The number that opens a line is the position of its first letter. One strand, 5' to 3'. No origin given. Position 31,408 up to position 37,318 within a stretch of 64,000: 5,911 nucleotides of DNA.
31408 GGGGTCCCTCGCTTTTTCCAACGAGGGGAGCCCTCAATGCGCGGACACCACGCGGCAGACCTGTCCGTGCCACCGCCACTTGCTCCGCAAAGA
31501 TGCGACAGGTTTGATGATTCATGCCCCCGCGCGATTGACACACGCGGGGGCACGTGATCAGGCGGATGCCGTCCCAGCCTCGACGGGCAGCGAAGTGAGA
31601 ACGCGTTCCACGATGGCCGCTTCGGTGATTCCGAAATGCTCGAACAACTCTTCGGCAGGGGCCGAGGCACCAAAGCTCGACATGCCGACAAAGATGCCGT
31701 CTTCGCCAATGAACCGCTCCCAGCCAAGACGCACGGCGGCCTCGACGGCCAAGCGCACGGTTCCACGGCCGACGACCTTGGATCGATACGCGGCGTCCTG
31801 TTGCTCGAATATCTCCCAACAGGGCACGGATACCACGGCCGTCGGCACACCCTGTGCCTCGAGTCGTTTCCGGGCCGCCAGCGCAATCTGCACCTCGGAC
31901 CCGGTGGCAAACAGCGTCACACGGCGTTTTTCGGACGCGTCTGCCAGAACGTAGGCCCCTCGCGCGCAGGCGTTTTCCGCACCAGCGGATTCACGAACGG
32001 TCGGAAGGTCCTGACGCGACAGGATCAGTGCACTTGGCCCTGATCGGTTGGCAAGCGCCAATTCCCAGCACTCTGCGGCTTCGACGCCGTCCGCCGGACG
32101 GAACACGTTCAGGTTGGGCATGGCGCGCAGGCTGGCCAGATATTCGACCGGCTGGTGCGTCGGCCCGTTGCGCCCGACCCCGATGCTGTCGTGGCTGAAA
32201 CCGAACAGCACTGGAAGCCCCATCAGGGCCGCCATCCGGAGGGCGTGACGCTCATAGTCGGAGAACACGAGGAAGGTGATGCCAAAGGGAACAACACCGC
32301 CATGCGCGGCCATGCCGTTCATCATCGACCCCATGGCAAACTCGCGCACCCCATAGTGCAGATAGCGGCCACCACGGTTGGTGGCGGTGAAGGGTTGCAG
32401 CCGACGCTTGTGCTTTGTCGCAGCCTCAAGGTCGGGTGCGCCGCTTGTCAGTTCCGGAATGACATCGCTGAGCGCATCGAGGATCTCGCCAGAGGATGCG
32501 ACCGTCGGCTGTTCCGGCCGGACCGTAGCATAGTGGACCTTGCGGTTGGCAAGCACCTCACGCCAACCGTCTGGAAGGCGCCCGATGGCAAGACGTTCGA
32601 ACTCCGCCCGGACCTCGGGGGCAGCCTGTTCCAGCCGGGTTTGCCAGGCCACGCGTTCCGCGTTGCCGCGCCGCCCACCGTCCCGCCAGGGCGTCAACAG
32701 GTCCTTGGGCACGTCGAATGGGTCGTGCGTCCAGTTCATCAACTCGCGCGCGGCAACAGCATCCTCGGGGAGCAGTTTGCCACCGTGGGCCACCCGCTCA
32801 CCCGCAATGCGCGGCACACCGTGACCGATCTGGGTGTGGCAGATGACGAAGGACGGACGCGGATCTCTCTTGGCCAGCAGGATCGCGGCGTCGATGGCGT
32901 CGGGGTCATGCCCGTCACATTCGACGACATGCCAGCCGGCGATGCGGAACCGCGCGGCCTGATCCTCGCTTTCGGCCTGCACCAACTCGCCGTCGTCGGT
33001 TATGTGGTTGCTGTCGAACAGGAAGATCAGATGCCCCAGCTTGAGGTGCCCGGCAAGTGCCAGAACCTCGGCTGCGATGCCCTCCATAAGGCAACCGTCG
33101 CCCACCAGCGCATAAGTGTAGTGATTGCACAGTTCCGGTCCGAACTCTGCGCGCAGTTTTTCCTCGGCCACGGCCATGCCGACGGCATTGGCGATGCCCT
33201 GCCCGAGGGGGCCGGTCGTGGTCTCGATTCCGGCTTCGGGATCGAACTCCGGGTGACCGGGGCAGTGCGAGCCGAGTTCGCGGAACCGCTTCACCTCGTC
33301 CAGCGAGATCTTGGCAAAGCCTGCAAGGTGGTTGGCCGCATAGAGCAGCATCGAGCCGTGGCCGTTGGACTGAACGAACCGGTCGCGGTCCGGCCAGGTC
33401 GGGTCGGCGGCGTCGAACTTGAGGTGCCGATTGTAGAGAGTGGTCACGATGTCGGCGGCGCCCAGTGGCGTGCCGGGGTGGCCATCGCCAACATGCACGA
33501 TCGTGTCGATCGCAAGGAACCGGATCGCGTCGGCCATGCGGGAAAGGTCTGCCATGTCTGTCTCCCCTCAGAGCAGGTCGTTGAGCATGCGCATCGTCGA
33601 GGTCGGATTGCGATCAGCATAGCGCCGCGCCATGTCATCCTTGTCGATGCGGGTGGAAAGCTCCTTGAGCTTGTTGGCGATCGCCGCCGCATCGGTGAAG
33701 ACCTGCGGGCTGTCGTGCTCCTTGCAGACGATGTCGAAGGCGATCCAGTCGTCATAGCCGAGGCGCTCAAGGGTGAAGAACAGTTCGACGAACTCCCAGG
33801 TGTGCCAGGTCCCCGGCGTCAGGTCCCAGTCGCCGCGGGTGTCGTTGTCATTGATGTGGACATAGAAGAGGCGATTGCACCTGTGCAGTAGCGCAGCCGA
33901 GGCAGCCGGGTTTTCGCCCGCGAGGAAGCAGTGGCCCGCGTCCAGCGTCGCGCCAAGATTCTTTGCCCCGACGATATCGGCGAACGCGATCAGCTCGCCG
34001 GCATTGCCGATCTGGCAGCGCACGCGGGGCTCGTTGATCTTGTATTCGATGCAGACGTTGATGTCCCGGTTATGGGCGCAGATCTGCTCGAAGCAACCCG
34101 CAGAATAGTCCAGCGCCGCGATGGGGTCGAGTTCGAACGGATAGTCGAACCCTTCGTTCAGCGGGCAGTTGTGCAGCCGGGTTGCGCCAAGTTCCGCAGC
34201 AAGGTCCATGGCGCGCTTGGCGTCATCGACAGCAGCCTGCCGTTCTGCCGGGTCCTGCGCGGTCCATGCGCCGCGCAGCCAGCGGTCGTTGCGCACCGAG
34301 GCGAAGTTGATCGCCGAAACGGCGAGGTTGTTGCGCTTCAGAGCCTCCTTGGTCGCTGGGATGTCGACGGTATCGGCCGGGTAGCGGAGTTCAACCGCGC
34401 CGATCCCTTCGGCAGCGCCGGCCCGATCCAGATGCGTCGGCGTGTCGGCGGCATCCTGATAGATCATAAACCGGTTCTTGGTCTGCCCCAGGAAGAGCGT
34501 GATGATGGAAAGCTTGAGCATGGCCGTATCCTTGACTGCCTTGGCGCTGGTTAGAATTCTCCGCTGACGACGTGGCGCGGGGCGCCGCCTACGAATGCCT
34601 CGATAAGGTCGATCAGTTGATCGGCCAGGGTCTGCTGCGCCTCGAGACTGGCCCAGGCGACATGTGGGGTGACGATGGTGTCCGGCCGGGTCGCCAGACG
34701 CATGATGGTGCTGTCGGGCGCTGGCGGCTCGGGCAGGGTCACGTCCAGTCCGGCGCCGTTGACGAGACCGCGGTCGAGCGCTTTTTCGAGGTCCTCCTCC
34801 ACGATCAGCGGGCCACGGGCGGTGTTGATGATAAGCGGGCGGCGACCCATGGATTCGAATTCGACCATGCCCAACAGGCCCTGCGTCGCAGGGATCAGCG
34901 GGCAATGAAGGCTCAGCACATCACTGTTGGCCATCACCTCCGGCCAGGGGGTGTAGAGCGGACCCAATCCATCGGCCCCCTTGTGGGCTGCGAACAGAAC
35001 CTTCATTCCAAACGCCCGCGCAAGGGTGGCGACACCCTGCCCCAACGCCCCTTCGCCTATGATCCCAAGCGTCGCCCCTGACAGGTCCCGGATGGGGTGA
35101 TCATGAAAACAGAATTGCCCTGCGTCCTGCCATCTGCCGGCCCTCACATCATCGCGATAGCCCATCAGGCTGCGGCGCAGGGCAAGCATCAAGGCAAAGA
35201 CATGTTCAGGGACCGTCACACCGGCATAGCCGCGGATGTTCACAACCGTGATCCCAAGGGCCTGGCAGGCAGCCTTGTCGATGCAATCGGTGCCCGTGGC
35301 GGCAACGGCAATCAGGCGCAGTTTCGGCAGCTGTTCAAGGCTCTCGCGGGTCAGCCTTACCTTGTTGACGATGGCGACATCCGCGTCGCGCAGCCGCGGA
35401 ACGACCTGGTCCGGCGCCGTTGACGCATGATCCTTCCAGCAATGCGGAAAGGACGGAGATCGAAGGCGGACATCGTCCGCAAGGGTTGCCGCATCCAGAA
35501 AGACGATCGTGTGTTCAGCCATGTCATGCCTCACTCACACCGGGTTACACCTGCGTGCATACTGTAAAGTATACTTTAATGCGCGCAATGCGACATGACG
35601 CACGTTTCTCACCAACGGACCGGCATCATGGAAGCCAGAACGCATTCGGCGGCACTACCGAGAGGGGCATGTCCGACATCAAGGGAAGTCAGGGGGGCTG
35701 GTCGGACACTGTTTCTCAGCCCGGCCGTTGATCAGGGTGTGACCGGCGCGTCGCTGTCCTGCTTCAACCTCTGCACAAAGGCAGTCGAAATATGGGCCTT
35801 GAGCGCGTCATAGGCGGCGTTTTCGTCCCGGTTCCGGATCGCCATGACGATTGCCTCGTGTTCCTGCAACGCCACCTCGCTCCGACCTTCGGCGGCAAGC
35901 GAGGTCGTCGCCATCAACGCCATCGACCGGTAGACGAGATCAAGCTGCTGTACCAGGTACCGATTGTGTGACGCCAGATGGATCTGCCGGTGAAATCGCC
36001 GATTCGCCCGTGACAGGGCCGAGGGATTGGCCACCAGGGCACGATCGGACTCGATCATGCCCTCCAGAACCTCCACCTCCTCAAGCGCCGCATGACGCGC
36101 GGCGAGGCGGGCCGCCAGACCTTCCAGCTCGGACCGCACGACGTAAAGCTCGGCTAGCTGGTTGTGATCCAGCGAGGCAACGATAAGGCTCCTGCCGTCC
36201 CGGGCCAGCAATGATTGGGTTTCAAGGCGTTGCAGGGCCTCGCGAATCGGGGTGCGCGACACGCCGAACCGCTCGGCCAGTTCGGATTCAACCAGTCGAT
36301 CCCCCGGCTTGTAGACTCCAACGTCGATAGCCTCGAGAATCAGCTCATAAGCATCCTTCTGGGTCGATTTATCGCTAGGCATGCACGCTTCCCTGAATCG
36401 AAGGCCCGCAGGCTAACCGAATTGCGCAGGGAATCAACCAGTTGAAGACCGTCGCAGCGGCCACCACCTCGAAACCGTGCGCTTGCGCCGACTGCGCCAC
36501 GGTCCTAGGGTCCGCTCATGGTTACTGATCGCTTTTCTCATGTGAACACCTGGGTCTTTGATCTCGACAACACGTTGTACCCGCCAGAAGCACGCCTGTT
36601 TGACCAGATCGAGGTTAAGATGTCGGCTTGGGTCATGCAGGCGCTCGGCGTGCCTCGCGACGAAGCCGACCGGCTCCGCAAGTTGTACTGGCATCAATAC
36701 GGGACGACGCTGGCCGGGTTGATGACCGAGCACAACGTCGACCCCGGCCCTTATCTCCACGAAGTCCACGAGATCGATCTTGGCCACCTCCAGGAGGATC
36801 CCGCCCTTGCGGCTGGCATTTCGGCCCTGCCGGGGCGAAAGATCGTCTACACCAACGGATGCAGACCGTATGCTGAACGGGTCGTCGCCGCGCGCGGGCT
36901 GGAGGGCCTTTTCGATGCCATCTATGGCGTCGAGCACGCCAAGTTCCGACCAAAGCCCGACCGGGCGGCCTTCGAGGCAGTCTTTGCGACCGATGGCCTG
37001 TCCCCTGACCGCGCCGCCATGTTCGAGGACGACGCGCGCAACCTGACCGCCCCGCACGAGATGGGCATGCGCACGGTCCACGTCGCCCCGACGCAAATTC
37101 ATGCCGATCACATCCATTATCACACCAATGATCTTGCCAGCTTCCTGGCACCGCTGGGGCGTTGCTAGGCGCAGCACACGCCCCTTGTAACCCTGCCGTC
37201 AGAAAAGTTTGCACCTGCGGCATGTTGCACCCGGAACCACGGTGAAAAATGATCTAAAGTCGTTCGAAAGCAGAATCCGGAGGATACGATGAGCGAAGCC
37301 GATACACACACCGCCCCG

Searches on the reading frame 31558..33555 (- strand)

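Call 8: search_protein_families(library=pfam, proteins=[window:31558-33555:-], max_evalue=0.001)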
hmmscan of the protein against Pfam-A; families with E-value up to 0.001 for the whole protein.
window:31558-33555:- (665 aa): 5 families
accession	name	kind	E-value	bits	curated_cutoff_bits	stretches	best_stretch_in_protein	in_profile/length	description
PF00456.26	Transketolase_N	-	1.9e-110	369.4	22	1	6-328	4-334/334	Transketolase, thiamine diphosphate binding domain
PF02779.29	Transket_pyr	-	4.3e-45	153.9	27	1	351-518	5-173/174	Transketolase, pyrimidine binding domain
PF22613.1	Transketolase_C_1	-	5.8e-41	139.7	27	1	533-644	1-113/113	Transketolase-like TK C-terminal domain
PF02780.25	Transketolase_C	-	6e-12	46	25.9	1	541-648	7-124/124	Transketolase, C-terminal domain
PF13292.11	DXP_synthase_N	-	0.00036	20.4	21.2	0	3-183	17-172/274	1-deoxy-D-xylulose-5-phosphate synthase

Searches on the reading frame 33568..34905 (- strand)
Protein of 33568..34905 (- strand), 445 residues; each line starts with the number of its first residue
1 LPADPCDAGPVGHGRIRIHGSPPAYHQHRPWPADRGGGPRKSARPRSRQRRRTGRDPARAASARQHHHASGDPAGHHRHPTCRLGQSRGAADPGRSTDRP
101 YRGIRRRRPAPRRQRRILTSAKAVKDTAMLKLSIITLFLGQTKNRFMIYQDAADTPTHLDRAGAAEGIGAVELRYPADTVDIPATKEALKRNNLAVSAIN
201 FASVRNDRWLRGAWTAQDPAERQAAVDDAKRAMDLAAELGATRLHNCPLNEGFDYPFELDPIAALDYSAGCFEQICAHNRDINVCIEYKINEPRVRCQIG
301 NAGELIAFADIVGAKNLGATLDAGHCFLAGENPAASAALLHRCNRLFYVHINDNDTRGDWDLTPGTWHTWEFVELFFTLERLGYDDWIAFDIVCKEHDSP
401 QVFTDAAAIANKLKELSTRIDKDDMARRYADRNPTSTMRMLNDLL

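Call 8: search_protein_families(library=pfam, proteins=[window:33568-34905:-], max_evalue=0.001)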
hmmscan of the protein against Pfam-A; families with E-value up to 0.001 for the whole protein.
window:33568-34905:- (445 aa): 1 family
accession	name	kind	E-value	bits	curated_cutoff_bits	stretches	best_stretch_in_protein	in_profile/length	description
PF01261.30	AP_endonuc_2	-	1e-27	97.8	31.1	1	164-403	5-239/249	Xylose isomerase-like TIM barrel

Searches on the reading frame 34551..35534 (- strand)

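Call 8: search_protein_families(library=pfam, proteins=[window:34551-35534:-], max_evalue=0.001)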
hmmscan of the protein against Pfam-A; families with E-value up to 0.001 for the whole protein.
window:34551-35534:- (327 aa): 2 families
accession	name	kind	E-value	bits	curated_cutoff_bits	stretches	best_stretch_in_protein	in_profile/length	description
PF02826.25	2-Hacid_dh_C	-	2.5e-44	151.2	25.1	1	113-293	1-178/178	D-isomer specific 2-hydroxyacid dehydrogenase, NAD binding domain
PF00389.36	2-Hacid_dh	-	1.1e-19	70.9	24.6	1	39-323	28-133/134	D-isomer specific 2-hydroxyacid dehydrogenase, catalytic domain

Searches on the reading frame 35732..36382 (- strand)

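Call 8: search_protein_families(library=pfam, proteins=[window:35732-36382:-], max_evalue=0.001)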
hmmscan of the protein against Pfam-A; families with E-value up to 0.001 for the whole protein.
window:35732-36382:- (216 aa): 2 families
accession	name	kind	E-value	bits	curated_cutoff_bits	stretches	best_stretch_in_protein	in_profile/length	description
PF07729.17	FCD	-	1.9e-24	86.9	24.3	1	78-199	1-124/125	FCD domain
PF00392.27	GntR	-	3.6e-18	65.4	27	1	8-64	2-59/64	Bacterial regulatory proteins, gntR family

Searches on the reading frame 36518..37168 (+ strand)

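Call 8: search_protein_families(library=pfam, proteins=[window:36518-37168:+], max_evalue=0.001)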
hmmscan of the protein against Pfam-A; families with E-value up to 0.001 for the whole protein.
window:36518-37168:+ (216 aa): 2 families
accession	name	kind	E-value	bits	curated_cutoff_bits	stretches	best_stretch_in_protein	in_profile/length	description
PF00702.32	Hydrolase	-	1.6e-09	38.9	26.4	1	12-182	4-190/191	haloacid dehalogenase-like hydrolase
PF13419.12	HAD_2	-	2.8e-09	37.8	23.8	1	75-189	61-178/178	Haloacid dehalogenase-like hydrolase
